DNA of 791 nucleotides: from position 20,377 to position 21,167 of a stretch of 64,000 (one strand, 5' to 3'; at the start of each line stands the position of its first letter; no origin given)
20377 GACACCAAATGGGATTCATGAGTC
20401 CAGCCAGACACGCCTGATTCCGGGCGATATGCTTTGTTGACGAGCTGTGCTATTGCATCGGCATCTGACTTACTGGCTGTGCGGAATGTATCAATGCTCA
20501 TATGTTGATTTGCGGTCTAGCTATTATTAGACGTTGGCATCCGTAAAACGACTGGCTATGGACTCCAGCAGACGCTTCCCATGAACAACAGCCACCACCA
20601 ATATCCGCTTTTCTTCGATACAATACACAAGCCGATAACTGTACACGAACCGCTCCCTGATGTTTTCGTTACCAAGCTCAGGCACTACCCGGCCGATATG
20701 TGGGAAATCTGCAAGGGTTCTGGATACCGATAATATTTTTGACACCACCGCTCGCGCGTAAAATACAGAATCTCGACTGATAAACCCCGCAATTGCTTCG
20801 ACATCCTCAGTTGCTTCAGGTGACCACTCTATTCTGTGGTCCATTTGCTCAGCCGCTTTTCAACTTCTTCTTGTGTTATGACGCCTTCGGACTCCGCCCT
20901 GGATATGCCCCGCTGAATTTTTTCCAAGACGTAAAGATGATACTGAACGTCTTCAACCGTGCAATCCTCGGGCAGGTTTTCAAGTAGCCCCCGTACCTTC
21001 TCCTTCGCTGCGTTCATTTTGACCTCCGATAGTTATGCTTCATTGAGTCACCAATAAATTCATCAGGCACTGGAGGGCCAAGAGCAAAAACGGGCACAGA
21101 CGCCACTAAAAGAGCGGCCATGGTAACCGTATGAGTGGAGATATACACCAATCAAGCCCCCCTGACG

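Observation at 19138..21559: Accessory cassette (PhzF-like, GNAT, RelE/ParE toxin-antitoxin pair, orphan HTH) inserted between bioF and bioB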

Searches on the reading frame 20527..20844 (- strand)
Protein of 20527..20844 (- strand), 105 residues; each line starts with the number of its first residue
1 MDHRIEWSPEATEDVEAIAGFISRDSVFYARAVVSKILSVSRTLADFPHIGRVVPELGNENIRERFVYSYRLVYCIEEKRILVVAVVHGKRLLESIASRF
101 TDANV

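Call 3: search_protein_families(library=pfam, proteins=[window:20527-20844:-], max_evalue=0.01)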
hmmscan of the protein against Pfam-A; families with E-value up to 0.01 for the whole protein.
window:20527-20844:- (105 aa): 1 family
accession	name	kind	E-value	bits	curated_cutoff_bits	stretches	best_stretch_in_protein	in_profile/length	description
PF05016.21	ParE_toxin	-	1.7e-16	61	23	1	5-92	1-88/89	ParE toxin of type II toxin-antitoxin system, parDE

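Call 4: search_protein_families(library=ncbifam, proteins=[window:20527-20844:-], max_evalue=0.01)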
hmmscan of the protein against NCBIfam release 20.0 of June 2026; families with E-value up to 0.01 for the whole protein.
window:20527-20844:- (105 aa): 1 family
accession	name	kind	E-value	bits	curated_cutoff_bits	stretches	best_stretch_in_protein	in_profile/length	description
TIGR02385.1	RelE_StbE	subfamily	0.0018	18.7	27.9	1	4-87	1-82/88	type II toxin-antitoxin system mRNA interferase toxin, RelE/StbE family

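Call 14: find_homologous_proteins(query=window:20527-20844:-)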
Query window:20527-20844:- (105 aa): 441 proteins with E <= 0.001 among 453 candidates; the best 120 are listed.
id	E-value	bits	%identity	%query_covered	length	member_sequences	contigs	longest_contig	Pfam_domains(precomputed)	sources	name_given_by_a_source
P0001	5.8e-61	221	100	100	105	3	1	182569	PF05016.22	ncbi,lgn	ncbi:MAG: type II toxin-antitoxin system RelE/ParE family toxin [Gammaproteobacteria bacterium]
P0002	1.7e-50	187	87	99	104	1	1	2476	PF05016.22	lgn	-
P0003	4.9e-50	186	86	99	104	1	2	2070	PF05016.22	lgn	-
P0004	1.1e-49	185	87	99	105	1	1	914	PF05016.22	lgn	-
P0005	1.3e-49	184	83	99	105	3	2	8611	PF05016.22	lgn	-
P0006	5.1e-49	182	83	99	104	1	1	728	PF05016.22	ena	-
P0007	1.3e-48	181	84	99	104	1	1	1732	PF05016.22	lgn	-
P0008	1.4e-48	181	84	99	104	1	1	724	PF05016.22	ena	-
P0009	8.5e-48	178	84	99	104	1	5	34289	PF05016.22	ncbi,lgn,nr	ncbi:MAG: type II toxin-antitoxin system RelE/ParE family toxin [Candidatus Nitrotoga sp.]|nr:type I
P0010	2.2e-47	177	83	99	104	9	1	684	PF05016.22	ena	-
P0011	3.5e-46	173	80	99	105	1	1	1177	PF05016.22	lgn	-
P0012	1.6e-44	168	77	99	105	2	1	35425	PF05016.22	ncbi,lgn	-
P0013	1.5e-43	165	78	99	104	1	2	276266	PF05016.22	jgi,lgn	jgi:toxin ParE1/3/4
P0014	1.1e-42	162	79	97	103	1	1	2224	PF05016.22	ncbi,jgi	jgi:toxin ParE1/3/4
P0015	1.1e-41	159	69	99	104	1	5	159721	PF05016.22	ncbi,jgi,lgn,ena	-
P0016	5.0e-41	157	69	99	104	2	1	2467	PF05016.22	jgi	jgi:toxin ParE1/3/4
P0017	1.1e-40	156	73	95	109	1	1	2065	PF05016.22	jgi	jgi:toxin ParE1/3/4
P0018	1.3e-40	155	72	97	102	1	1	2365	PF05016.22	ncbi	-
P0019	1.5e-40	155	71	97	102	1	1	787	PF05016.22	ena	-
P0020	1.9e-40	155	70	98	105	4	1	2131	PF05016.22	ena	-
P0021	2.5e-40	154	73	96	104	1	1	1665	PF05016.22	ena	-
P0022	3.2e-40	154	73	95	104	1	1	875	PF05016.22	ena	-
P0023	3.6e-40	154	70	97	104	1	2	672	PF05016.22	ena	-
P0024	5.4e-40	153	69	95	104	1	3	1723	PF05016.22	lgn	-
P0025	6.3e-40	153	71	98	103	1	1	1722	PF05016.22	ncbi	-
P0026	7.0e-40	153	69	99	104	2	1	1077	PF05016.22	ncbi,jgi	-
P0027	8.6e-40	153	71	96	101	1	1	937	PF05016.22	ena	-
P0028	8.8e-40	153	69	99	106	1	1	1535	PF05016.22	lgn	-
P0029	1.3e-39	152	72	96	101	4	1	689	PF05016.22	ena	-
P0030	2.6e-39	151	69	99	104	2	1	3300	PF05016.22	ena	-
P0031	2.6e-39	151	71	96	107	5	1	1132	PF05016.22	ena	-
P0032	3.4e-39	151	68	99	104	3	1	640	PF05016.22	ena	-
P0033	3.7e-39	151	66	99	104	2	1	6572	PF05016.22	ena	-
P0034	6.0e-39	150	71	94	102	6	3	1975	PF05016.22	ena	-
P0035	7.0e-39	150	69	95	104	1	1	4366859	PF05016.22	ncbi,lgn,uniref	ncbi:type II toxin-antitoxin system RelE/ParE family toxin [Methylomicrobium lacus]|uniref:type II t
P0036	7.1e-39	150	67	99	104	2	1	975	PF05016.22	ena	-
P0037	8.1e-39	150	70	99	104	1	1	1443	PF05016.22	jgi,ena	-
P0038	8.2e-39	150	72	95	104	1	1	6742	PF05016.22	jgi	-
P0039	8.7e-39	150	66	99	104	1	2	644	PF05016.22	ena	-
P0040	1.0e-38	149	69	99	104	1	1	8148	PF05016.22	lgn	-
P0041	1.2e-38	149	72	95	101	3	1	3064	PF05016.22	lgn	-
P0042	1.2e-38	149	70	97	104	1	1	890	PF05016.22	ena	-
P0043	1.2e-38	149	66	99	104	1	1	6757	PF05016.22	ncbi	ncbi:MAG: type II toxin-antitoxin system RelE/ParE family toxin [Pseudomonadota bacterium]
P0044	1.3e-38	149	72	94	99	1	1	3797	PF05016.22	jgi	jgi:addiction module RelE/StbE family toxin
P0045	1.4e-38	149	68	95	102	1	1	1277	PF05016.22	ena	-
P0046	1.5e-38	149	69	97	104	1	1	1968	PF05016.22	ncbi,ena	-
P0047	1.6e-38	149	69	95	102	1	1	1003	PF05016.22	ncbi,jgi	-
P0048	1.6e-38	149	70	94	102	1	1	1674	PF05016.22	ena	-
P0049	1.8e-38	149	66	97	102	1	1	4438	PF05016.22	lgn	-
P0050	2.1e-38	148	70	94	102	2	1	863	PF05016.22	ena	-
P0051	2.3e-38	148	67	97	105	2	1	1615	PF05016.22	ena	-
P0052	2.3e-38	148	72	95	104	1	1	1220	PF05016.22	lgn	-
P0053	2.4e-38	148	67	95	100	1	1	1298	PF05016.22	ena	-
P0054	2.4e-38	148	68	95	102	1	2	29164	PF05016.22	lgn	-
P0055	2.6e-38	148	68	95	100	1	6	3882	PF05016.22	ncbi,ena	-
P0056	2.7e-38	148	68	95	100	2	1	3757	PF05016.22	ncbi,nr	ncbi:MAG: type II toxin-antitoxin system RelE/ParE family toxin [Candidatus Hydrogenedentes bacteriu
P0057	3.2e-38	148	71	95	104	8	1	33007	PF05016.22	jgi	jgi:addiction module RelE/StbE family toxin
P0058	3.6e-38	148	66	99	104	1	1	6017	PF05016.22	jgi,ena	-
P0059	4.5e-38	147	68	95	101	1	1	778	PF05016.22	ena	-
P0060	4.8e-38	147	69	95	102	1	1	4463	PF05016.22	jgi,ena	-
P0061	4.9e-38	147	66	95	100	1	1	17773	PF05016.22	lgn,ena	-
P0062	5.4e-38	147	69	95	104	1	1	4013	PF05016.22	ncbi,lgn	-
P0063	5.8e-38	147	69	95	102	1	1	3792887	PF05016.22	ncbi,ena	-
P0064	6.0e-38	147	66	95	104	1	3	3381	PF05016.22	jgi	jgi:toxin ParE1/3/4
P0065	6.9e-38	147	66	99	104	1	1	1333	PF05016.22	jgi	jgi:plasmid stabilization system protein ParE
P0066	6.9e-38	147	67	95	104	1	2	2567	PF05016.22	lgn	-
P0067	7.0e-38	147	69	95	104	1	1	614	PF05016.22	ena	-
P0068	7.4e-38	147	70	95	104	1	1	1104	PF05016.22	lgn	-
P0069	7.9e-38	146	75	90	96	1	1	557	PF05016.22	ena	-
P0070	9.9e-38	146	71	95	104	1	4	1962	PF05016.22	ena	-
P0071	1.0e-37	146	67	95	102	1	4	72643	PF05016.22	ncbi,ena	-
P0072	1.0e-37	146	68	95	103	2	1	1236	PF05016.22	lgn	-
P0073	1.1e-37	146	68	93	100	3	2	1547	PF05016.22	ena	-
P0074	1.2e-37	146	66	95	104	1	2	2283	PF05016.22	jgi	jgi:toxin ParE1/3/4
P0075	1.2e-37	146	65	95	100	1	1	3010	PF05016.22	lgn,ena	-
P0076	1.4e-37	146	69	98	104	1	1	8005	PF05016.22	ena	-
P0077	1.4e-37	146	67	98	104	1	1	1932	PF05016.22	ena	-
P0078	1.5e-37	146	71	91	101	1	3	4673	PF05016.22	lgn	-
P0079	1.7e-37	145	68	95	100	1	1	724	PF05016.22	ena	-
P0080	1.7e-37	145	67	99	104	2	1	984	PF05016.22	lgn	-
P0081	1.8e-37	145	67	95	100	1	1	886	PF05016.22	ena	-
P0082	2.3e-37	145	66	95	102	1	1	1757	PF05016.22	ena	-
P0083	2.4e-37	145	67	97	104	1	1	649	PF05016.22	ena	-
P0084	2.4e-37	145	68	94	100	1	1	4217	PF05016.22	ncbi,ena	-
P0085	2.5e-37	145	66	97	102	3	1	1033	PF05016.22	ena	-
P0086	2.5e-37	145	67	95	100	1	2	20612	PF05016.22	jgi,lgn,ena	-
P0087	2.5e-37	145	65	99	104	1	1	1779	PF05016.22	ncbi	-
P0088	2.7e-37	145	66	95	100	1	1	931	PF05016.22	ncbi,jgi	-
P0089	2.8e-37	145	70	94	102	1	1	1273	PF05016.22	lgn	-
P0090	2.9e-37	145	71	96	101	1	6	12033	PF05016.22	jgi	jgi:plasmid stabilization system protein ParE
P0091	3.0e-37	145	68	95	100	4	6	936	PF05016.22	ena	-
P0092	3.3e-37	145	67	96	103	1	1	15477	PF05016.22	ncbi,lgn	-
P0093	3.4e-37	144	69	98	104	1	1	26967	PF05016.22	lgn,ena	-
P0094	3.9e-37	144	63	97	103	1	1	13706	PF05016.22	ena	-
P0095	4.6e-37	144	63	99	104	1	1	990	PF05016.22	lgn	-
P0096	5.8e-37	144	67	95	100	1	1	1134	PF05016.22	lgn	-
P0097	5.9e-37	144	66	95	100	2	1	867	PF05016.22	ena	-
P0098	7.7e-37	143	67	99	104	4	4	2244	PF05016.22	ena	-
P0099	8.1e-37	143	66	95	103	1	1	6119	PF05016.22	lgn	-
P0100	8.5e-37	143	69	94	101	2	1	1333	PF05016.22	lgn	-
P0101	1.2e-36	143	66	95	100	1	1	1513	PF05016.22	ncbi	-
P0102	1.3e-36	143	66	95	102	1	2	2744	PF05016.22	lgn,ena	-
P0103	1.3e-36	143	64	95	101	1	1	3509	PF05016.22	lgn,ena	-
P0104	1.4e-36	142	64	95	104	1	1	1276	PF05016.22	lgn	-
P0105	1.5e-36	142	64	99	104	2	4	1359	PF05016.22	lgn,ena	-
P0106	1.6e-36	142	65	97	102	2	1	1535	PF05016.22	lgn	-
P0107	1.7e-36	142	68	95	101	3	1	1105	PF05016.22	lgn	-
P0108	1.7e-36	142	70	91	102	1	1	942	PF05016.22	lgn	-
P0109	2.0e-36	142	64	98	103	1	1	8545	PF05016.22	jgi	jgi:addiction module RelE/StbE family toxin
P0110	2.2e-36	142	65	95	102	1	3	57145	PF05016.22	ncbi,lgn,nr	ncbi:MAG: type II toxin-antitoxin system RelE/ParE family toxin [Campylobacterota bacterium]|nr:type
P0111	3.3e-36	141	68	91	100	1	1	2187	PF05016.22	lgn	-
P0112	3.5e-36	141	64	95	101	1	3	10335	PF05016.22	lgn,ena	-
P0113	3.5e-36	141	73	91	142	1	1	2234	PF05016.22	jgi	-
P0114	3.6e-36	141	66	95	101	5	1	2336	PF05016.22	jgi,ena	-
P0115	3.6e-36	141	68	94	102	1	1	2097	PF05016.22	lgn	-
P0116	3.7e-36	141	63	97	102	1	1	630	PF05016.22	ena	-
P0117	3.9e-36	141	64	95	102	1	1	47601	PF05016.22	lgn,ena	-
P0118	4.0e-36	141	70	90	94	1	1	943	PF05016.22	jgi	jgi:addiction module RelE/StbE family toxin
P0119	4.9e-36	141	63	99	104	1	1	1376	PF05016.22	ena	-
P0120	7.4e-36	140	68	95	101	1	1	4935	PF05016.22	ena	-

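Call 16: find_encoding_contigs(protein=P0001, flank=10000, max_places=5)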
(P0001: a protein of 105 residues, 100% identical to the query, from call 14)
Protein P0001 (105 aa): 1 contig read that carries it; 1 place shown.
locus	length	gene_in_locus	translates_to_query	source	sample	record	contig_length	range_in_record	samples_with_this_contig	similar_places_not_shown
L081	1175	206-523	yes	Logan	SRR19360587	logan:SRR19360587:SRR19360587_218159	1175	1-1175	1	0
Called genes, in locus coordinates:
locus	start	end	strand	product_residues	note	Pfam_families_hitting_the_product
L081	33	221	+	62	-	-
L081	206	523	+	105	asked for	PF05016:ParE_toxin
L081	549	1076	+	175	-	PF00583:Acetyltransf_1, PF13673:Acetyltransf_10, PF13508:Acetyltransf_7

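Call 17: find_encoding_contigs(protein=P0009, flank=5000, max_places=5)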
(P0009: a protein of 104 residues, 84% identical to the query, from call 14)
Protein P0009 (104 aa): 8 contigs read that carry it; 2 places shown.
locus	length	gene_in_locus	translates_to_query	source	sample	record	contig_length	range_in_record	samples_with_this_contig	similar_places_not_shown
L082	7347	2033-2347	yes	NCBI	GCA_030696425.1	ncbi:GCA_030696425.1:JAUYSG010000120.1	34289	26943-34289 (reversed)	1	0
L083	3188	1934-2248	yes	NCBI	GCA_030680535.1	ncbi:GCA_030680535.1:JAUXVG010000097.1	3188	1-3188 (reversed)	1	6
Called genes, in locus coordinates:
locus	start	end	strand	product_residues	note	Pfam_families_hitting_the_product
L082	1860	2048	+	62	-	-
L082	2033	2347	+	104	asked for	PF05016:ParE_toxin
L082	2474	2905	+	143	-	PF07883:Cupin_2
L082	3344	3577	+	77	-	-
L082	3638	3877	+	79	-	-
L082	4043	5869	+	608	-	PF13522:GATase_6, PF13537:GATase_7, PF01380:SIS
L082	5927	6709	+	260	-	PF01656:CbiA, PF10609:ParA (weak), PF13614:AAA_31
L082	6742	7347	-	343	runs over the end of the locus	PF01979:Amidohydro_1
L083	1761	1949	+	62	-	-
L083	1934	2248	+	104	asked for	PF05016:ParE_toxin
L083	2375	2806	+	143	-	PF07883:Cupin_2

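Call 76: search_protein_families(library=padloc, proteins=[window:20527-20844:-], max_evalue=0.01)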
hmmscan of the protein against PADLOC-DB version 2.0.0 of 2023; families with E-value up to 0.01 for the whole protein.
window:20527-20844:- (105 aa): 0 families

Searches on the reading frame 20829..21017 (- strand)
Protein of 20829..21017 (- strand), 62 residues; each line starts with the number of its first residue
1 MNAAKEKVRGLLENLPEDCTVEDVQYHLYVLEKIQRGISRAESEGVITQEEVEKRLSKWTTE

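Call 3: search_protein_families(library=pfam, proteins=[window:20829-21017:-], max_evalue=0.01)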
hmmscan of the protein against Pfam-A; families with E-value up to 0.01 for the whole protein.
window:20829-21017:- (62 aa): 0 families

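Call 4: search_protein_families(library=ncbifam, proteins=[window:20829-21017:-], max_evalue=0.01)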
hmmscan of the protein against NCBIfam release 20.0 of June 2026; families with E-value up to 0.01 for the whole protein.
window:20829-21017:- (62 aa): 0 families

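Call 69: search_protein_families(library=pfam, proteins=[window:20829-21017:-], max_evalue=5)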
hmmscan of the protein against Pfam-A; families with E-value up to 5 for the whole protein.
window:20829-21017:- (62 aa): 0 families

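Call 76: search_protein_families(library=padloc, proteins=[window:20829-21017:-], max_evalue=0.01)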
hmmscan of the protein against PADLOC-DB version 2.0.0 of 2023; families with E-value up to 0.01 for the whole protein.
window:20829-21017:- (62 aa): 0 families
